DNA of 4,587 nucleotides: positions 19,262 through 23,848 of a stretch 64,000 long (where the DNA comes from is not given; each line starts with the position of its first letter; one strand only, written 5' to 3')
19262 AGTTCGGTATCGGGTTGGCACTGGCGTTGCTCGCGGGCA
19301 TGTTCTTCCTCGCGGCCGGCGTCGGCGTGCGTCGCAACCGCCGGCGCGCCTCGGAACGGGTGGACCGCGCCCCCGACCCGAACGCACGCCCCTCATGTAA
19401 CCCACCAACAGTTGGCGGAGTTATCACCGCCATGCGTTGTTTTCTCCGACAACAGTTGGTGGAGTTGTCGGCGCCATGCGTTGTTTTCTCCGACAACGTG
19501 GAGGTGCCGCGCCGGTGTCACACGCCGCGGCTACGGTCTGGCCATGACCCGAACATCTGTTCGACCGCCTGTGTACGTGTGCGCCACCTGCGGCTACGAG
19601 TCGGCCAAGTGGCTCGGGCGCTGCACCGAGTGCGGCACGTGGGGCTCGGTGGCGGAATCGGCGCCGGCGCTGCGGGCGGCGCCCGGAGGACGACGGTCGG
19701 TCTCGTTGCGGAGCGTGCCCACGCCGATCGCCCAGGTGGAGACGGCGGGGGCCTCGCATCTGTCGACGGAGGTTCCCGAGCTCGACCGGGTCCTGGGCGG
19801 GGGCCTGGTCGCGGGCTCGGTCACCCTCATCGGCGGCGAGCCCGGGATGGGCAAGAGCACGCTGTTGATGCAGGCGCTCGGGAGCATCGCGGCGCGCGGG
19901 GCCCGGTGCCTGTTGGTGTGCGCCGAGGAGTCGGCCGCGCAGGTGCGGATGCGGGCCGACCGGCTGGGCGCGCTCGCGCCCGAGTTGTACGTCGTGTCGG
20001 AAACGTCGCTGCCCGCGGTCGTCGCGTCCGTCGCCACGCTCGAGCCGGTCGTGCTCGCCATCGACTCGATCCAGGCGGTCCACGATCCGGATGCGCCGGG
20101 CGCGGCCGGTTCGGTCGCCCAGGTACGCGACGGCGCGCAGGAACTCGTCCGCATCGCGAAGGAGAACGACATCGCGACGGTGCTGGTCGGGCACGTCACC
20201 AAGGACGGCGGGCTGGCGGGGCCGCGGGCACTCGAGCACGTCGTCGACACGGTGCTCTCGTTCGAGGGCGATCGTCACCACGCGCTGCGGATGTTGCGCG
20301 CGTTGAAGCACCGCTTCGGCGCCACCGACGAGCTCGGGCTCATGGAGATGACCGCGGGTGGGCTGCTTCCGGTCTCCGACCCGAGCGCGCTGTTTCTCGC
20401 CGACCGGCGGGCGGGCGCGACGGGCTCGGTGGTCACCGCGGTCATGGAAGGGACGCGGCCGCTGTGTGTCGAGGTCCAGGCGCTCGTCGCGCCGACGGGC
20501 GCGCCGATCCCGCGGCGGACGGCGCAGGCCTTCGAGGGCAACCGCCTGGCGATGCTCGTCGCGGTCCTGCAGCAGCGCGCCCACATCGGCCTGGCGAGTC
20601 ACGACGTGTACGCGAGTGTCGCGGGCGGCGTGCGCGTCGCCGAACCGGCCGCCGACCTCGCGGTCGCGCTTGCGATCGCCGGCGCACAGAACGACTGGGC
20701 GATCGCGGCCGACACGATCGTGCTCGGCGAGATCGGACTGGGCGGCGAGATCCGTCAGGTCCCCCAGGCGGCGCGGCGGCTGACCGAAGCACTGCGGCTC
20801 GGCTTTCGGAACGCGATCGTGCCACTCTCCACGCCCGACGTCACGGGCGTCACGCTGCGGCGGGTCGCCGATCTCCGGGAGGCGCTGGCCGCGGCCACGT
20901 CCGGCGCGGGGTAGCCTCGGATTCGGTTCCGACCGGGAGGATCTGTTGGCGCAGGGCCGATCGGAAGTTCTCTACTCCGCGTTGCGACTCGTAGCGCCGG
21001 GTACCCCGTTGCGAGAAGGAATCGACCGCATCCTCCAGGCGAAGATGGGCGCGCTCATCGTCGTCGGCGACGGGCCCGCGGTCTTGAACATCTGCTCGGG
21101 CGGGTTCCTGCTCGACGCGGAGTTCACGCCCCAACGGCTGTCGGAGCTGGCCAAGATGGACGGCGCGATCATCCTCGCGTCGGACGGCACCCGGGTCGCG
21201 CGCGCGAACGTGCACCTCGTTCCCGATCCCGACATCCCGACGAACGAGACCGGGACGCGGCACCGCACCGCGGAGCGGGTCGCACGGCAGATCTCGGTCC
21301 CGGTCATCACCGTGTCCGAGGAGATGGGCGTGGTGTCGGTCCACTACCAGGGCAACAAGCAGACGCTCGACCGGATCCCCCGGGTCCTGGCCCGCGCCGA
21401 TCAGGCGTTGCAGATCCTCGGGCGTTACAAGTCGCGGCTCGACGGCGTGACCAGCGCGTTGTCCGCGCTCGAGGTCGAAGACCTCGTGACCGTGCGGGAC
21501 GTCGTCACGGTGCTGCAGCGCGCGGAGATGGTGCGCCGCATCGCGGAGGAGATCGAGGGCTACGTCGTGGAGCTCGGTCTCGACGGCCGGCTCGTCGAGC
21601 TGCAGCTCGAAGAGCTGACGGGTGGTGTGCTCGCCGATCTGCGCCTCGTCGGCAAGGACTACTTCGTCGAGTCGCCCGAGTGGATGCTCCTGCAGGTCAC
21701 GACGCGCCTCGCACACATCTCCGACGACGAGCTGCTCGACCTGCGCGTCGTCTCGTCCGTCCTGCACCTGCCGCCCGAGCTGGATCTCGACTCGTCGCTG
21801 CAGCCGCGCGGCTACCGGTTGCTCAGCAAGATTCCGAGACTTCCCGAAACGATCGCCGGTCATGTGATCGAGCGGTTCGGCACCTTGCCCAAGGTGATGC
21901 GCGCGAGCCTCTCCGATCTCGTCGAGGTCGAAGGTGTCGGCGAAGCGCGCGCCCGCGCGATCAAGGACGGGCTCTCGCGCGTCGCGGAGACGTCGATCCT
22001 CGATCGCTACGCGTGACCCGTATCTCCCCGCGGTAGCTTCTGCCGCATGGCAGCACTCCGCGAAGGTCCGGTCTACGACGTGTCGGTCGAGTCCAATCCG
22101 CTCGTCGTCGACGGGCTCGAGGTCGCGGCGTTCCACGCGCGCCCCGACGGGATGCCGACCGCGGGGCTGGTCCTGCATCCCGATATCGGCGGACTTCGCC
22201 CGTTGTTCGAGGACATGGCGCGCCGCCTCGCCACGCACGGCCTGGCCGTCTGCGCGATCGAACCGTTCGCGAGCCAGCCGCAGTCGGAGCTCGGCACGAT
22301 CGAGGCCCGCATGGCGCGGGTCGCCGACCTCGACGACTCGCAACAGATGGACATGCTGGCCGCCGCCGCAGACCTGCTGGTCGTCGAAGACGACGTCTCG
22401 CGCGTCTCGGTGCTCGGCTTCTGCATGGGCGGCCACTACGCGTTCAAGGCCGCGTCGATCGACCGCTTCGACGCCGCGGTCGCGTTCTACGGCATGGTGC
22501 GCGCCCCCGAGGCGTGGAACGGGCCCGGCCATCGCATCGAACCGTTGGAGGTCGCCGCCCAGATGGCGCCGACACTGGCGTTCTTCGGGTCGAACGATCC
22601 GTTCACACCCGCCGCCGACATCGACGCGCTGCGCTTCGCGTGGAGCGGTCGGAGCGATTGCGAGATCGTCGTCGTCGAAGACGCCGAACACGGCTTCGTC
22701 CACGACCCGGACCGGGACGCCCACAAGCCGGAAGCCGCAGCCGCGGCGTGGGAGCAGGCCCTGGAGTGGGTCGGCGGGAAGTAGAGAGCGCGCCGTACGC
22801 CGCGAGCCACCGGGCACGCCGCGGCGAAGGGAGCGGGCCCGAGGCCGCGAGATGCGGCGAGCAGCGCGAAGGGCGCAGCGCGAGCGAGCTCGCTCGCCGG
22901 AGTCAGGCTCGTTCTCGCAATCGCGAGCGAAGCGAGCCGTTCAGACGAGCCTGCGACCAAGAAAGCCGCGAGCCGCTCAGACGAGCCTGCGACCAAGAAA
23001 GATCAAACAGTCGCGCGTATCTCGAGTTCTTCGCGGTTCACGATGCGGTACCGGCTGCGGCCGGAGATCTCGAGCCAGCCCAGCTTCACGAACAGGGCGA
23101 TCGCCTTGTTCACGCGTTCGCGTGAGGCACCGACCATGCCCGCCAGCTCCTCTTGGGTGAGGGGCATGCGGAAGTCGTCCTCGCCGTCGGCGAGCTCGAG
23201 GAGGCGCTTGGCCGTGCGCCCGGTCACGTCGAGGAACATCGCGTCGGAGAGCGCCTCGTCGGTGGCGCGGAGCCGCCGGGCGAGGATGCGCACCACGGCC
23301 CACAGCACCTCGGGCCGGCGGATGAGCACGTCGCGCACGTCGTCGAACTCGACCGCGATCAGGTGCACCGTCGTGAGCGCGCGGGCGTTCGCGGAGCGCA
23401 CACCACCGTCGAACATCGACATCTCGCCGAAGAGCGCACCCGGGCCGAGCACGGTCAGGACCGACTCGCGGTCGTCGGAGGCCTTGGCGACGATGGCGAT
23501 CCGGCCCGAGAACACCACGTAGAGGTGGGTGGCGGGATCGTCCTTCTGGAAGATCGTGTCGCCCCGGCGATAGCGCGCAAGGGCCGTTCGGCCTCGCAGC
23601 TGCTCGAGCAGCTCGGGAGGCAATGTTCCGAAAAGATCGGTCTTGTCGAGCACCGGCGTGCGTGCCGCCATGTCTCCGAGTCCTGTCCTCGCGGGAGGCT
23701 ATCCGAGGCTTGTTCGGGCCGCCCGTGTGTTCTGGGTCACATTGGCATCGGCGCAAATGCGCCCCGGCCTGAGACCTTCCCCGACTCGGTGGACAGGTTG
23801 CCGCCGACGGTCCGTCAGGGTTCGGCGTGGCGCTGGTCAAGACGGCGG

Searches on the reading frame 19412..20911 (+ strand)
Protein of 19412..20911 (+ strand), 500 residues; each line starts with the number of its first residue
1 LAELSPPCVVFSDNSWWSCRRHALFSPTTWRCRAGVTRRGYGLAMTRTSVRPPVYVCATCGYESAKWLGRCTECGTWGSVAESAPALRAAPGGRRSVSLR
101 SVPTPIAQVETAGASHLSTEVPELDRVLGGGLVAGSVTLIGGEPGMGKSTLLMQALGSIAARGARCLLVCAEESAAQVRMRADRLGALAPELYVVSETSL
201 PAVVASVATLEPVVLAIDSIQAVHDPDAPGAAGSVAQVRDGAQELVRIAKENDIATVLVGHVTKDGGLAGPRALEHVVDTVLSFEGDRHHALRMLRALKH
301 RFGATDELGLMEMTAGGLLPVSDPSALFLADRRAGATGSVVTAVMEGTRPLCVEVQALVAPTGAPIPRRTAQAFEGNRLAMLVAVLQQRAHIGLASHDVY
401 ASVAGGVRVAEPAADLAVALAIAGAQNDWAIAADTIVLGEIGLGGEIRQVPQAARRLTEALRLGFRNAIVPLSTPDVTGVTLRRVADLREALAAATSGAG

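Call 85: search_protein_families(library=pfam, proteins=[window:19412-20911:+], max_evalue=0.001)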
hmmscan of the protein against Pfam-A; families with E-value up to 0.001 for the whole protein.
window:19412-20911:+ (500 aa): 7 families
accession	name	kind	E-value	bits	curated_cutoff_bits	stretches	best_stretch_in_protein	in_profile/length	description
PF06745.19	ATPase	-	1e-16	61.5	26.6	1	118-187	2-72/231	KaiC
PF13481.12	AAA_25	-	3.4e-15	56.6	27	1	112-266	10-194/195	AAA domain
PF18073.7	Zn_ribbon_LapB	-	4e-10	39.6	25.7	1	55-82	1-28/28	Rubredoxin metal binding domain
PF13541.12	ChlI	-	4.2e-08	33.6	27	1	413-472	60-119/121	Subunit ChlI of Mg-chelatase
PF03796.21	DnaB_C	-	1.4e-05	25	27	1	117-181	2-66/255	DnaB-like helicase C terminal domain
PF13401.12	AAA_22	-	3.8e-05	24.4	27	1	136-261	6-123/130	AAA domain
PF13191.12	AAA_16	-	7.5e-05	23.7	32.6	1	132-258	24-136/167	AAA ATPase domain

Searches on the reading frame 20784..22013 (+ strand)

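Call 22: search_protein_families(library=pfam, proteins=[window:20784-22013:+], max_evalue=0.0001)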
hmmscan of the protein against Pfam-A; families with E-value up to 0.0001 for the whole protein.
window:20784-22013:+ (410 aa): 4 families
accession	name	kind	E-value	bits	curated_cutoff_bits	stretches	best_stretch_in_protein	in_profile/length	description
PF10635.14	DisA-linker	-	3.9e-42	143.8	25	1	196-330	2-136/142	DisA bacterial checkpoint controller linker region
PF02457.21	DAC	-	9.9e-28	96.6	27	1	78-191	2-118/119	DisA bacterial checkpoint controller nucleotide-binding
PF12826.13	HHH_2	-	1.4e-06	28.8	27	1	350-395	8-53/64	Helix-hairpin-helix motif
PF00633.29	HHH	-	3.2e-05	24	24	0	369-394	3-28/30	Helix-hairpin-helix motif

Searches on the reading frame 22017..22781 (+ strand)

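Call 22: search_protein_families(library=pfam, proteins=[window:22017-22781:+], max_evalue=0.0001)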
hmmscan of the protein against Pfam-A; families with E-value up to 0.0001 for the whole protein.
window:22017-22781:+ (255 aa): 2 families
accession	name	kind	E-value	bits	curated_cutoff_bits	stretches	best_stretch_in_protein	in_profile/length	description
PF01738.24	DLH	-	2.7e-28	99.5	21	1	37-252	2-213/217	Dienelactone hydrolase family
PF20408.4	Abhydrolase_11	-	3.8e-06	27.2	27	1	113-252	64-192/193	Alpha/beta hydrolase domain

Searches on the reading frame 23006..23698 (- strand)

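Call 22: search_protein_families(library=pfam, proteins=[window:23006-23698:-], max_evalue=0.0001)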
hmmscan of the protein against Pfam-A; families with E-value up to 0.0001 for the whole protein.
window:23006-23698:- (231 aa): 2 families
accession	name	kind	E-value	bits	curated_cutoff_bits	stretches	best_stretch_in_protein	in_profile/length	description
PF00027.35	cNMP_binding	-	4.9e-24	84.6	27.5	1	42-125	3-86/89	Cyclic nucleotide-binding domain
PF13545.12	HTH_Crp_2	-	8.8e-16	58.1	27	1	161-226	2-68/70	Crp-like helix-turn-helix domain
